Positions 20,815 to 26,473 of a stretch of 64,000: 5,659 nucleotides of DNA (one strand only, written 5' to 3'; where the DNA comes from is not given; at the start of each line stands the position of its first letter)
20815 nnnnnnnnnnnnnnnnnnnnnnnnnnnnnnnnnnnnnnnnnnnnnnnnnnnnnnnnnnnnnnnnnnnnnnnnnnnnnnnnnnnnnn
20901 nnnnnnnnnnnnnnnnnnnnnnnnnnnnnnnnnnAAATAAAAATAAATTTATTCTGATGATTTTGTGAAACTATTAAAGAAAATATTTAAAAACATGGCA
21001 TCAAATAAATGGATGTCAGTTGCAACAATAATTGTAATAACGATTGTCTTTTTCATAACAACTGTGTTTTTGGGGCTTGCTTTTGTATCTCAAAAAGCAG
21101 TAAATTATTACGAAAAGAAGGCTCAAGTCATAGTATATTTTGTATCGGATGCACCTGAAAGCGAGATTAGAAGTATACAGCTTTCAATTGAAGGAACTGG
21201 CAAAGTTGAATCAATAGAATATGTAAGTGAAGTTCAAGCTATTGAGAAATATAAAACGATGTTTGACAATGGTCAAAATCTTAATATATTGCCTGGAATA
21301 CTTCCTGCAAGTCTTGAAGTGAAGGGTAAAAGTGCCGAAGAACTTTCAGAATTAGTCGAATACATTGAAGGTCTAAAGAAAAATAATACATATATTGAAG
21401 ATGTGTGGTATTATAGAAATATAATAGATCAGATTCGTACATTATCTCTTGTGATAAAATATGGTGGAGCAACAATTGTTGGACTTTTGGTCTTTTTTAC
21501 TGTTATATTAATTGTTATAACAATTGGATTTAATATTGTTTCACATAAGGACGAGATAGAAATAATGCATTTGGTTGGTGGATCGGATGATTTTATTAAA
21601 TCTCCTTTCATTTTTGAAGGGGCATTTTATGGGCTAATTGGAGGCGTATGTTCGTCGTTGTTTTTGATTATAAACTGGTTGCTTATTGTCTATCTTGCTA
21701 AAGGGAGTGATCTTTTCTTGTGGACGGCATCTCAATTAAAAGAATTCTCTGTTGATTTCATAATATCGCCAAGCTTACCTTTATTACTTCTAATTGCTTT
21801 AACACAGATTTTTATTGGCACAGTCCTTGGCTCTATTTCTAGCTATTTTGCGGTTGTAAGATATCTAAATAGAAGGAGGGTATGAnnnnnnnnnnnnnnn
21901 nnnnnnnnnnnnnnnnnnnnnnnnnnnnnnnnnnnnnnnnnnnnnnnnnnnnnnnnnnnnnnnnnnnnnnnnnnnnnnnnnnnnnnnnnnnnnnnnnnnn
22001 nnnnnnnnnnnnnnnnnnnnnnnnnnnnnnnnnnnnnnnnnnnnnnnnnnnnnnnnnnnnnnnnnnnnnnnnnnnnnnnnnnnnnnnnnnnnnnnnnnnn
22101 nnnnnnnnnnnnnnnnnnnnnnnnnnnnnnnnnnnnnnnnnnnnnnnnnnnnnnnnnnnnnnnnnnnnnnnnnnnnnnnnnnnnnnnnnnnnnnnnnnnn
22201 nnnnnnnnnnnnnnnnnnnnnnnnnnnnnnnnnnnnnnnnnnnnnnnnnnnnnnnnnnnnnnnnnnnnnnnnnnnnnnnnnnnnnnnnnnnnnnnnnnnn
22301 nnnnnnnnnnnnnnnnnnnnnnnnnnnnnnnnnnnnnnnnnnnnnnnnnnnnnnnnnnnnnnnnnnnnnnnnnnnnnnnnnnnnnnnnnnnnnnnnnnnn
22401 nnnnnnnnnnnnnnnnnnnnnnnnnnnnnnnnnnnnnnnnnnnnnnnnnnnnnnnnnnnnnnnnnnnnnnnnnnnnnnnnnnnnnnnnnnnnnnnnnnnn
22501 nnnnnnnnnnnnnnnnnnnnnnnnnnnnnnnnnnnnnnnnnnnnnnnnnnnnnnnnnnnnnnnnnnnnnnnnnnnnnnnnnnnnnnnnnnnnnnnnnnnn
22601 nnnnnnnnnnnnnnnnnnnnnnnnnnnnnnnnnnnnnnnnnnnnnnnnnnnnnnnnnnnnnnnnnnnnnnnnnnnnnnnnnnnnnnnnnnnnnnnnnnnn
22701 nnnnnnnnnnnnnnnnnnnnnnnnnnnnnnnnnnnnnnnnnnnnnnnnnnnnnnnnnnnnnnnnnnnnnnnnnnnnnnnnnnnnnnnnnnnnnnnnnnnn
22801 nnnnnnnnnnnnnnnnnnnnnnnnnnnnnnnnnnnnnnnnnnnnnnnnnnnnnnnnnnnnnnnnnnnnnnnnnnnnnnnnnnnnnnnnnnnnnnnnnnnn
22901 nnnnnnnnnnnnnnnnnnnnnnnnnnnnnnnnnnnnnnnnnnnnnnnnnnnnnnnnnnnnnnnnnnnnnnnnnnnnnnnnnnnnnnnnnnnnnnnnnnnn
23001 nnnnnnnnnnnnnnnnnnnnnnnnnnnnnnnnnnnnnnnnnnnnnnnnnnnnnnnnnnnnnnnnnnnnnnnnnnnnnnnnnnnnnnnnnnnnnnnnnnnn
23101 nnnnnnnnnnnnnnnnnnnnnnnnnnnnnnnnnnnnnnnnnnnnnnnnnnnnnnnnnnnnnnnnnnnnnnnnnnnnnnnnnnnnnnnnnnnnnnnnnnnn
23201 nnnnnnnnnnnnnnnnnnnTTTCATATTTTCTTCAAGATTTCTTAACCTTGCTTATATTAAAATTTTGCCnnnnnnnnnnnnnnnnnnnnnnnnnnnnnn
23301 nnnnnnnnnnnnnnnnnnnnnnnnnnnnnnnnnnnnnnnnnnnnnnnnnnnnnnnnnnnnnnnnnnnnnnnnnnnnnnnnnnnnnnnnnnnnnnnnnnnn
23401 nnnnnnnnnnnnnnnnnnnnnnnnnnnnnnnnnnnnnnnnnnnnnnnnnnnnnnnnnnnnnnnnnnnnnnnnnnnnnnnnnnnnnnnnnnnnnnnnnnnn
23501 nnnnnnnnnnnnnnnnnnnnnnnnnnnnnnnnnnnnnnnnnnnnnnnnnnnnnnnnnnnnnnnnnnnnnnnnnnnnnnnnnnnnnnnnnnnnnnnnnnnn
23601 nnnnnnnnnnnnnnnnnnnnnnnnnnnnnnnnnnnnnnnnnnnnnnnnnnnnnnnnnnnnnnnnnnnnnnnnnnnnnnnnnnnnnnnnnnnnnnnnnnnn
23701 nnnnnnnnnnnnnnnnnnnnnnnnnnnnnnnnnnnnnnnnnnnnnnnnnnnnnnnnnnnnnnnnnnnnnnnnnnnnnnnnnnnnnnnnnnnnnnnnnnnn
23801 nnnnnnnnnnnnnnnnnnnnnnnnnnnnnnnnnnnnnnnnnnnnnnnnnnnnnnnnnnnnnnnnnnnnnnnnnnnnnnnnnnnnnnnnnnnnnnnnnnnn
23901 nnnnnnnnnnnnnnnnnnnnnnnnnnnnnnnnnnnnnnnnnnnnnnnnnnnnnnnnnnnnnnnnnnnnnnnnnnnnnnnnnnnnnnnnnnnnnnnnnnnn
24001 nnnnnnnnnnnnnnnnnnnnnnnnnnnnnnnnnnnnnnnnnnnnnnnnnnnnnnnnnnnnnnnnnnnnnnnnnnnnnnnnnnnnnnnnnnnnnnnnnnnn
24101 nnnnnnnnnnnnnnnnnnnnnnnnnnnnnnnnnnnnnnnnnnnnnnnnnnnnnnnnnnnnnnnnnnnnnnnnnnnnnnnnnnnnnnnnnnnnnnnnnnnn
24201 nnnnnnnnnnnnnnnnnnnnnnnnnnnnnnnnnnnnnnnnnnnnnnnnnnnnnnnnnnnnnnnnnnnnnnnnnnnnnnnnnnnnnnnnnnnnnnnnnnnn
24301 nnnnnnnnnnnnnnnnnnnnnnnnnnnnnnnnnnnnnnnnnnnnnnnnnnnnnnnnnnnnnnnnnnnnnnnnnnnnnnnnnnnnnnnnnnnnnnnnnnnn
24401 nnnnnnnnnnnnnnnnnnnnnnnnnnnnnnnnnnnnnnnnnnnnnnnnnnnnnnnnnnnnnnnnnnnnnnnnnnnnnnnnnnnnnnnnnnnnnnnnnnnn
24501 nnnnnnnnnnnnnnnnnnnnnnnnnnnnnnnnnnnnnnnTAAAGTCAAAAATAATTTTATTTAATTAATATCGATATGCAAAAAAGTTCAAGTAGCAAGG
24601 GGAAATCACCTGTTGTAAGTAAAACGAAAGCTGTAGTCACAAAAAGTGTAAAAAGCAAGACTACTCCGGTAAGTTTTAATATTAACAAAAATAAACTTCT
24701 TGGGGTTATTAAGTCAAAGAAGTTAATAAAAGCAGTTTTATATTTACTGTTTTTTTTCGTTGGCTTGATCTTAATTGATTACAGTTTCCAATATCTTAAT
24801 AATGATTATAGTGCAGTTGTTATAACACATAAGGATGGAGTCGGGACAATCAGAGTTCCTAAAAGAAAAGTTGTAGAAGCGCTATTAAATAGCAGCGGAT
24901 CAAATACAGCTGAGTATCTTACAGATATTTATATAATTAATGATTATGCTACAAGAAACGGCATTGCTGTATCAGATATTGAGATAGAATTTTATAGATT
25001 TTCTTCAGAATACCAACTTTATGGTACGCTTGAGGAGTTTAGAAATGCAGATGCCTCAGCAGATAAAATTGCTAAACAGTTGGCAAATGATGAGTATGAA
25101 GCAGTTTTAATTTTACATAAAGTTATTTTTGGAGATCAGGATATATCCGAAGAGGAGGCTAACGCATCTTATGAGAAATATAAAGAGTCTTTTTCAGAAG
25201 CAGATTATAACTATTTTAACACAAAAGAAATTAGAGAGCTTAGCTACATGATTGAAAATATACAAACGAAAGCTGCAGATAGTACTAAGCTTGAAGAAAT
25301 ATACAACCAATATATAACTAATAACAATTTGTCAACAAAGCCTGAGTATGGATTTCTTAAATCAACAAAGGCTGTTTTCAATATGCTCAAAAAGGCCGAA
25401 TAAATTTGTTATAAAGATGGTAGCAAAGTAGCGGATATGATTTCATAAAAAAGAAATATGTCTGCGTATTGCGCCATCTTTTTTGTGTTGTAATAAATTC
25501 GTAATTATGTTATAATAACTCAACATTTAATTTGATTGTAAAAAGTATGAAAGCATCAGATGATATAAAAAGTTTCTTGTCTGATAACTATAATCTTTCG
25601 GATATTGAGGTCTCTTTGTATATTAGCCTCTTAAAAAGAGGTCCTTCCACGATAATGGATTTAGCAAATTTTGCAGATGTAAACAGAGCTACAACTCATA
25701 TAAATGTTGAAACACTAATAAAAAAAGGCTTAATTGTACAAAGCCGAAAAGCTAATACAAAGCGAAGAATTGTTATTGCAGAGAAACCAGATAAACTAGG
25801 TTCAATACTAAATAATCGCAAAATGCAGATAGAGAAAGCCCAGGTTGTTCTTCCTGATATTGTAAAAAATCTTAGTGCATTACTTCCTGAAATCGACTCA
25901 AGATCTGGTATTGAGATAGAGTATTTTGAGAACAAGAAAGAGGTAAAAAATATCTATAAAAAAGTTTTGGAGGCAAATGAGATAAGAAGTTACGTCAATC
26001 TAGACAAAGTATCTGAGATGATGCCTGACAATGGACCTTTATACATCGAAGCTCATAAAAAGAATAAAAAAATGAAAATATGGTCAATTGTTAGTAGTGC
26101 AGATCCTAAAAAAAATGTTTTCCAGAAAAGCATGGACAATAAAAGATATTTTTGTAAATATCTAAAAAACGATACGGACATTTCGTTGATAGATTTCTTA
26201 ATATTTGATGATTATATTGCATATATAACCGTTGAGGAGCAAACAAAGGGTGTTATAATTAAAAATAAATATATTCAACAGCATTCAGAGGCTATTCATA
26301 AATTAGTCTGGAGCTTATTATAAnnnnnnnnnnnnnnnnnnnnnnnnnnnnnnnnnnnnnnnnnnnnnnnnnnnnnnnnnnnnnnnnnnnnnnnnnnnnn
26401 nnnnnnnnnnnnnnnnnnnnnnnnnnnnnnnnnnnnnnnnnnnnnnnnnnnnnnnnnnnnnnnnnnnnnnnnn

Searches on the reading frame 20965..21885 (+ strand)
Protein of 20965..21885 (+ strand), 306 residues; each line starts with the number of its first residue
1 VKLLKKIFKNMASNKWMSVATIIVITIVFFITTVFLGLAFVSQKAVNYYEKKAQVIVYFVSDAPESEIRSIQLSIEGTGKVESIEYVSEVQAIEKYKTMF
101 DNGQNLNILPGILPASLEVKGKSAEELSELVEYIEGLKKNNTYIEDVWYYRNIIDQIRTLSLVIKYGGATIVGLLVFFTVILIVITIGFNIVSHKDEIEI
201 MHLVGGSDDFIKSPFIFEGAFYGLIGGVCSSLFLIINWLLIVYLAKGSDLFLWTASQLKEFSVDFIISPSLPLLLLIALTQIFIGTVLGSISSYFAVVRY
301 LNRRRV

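Call 48: search_protein_families(library=pfam, proteins=[window:20965-21885:+], max_evalue=0.00001)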
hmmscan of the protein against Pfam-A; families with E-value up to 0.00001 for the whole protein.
window:20965-21885:+ (306 aa): 2 families
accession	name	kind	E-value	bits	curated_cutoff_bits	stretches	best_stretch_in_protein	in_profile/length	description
PF18075.7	FtsX_ECD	-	1.3e-11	45.4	23.5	1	54-138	2-91/96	FtsX extracellular domain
PF02687.27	FtsX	-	4.7e-07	30.3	25.5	1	170-292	2-113/120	FtsX-like permease C-terminal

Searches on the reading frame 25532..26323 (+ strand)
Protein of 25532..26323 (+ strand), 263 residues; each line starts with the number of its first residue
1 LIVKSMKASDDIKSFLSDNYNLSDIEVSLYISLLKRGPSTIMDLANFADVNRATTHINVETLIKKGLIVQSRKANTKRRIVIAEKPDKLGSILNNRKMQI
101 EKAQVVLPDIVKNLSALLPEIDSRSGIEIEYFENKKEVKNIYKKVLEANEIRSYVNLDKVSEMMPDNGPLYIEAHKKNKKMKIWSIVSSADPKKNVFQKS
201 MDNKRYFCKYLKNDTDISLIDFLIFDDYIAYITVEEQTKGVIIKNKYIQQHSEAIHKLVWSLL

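Call 48: search_protein_families(library=pfam, proteins=[window:25532-26323:+], max_evalue=0.00001)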
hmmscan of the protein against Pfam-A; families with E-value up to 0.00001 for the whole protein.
window:25532-26323:+ (263 aa): 1 family
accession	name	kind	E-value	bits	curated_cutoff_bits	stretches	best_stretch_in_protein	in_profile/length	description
PF01978.25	TrmB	-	1.2e-08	35.1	25.6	1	16-74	1-58/68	Sugar-specific transcriptional regulator TrmB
